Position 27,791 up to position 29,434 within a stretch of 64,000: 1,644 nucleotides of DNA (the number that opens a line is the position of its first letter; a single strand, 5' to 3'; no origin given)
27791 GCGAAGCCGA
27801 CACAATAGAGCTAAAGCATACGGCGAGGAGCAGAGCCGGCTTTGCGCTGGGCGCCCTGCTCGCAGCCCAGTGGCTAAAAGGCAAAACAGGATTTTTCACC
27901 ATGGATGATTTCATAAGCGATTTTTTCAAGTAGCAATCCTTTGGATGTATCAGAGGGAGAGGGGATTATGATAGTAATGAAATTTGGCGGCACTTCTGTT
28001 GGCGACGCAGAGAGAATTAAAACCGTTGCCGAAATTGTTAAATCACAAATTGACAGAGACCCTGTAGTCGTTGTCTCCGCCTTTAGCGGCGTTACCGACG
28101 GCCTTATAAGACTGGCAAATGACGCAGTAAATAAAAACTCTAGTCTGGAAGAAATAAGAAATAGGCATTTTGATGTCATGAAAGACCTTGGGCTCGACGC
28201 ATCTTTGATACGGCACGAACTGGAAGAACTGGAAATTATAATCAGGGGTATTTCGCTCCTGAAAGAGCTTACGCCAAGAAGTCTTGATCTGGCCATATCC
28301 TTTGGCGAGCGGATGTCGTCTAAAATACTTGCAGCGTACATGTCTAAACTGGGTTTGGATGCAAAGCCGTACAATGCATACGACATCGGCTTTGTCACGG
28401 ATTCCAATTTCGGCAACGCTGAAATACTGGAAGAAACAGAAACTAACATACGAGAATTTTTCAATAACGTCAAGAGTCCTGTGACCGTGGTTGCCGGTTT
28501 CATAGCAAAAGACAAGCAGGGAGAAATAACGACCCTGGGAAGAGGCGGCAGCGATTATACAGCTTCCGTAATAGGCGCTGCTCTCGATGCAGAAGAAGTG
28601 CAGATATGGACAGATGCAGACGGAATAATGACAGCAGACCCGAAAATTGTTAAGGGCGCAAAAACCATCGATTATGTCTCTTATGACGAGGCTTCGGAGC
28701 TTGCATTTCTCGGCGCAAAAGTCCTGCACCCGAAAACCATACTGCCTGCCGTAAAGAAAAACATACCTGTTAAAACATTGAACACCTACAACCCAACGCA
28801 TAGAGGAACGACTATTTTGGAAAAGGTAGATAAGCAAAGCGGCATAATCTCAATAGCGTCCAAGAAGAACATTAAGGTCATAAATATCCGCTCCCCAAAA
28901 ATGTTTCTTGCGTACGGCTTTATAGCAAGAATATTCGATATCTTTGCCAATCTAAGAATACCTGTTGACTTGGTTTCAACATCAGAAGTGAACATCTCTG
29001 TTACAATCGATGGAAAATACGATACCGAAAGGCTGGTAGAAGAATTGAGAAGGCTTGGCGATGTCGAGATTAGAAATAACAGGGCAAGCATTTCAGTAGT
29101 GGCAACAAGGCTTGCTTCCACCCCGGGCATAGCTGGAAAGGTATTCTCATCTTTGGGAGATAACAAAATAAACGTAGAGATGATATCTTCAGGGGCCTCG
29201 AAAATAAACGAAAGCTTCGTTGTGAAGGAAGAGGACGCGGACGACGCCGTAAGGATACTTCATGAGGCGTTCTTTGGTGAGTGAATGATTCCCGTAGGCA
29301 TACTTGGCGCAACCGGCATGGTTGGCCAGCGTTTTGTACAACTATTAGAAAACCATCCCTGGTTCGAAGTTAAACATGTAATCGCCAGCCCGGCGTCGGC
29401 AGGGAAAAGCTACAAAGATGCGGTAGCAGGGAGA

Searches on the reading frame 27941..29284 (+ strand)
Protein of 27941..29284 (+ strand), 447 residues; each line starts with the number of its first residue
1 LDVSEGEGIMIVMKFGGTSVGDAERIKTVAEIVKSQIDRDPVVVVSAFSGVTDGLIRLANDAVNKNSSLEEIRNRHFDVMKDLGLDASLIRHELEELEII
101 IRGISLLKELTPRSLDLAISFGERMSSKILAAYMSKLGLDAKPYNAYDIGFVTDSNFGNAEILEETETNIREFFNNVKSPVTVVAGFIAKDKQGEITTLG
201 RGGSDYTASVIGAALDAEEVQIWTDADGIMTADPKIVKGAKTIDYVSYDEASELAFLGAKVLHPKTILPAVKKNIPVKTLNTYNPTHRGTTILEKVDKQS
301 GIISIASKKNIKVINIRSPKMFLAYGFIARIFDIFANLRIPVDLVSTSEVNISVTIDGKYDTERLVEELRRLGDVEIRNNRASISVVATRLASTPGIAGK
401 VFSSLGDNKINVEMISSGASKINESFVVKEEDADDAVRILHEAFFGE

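Call 68: search_protein_families(library=pfam, proteins=[window:27941-29284:+], max_evalue=0.0001)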
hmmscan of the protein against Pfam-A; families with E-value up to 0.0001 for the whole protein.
window:27941-29284:+ (447 aa): 4 families
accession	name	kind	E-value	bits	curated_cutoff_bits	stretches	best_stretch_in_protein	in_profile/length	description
PF00696.33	AA_kinase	-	2.9e-52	178.2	24.9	1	10-277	2-230/234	Amino acid kinase family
PF22468.2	ACT_9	-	2.2e-30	104.6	27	2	384-444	1-61/61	ACT domain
PF13840.12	ACT_7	-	1.3e-15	57.4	27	1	379-442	4-65/65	ACT domain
PF01842.31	ACT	-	7.5e-09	35.6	27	1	389-440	5-58/66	ACT domain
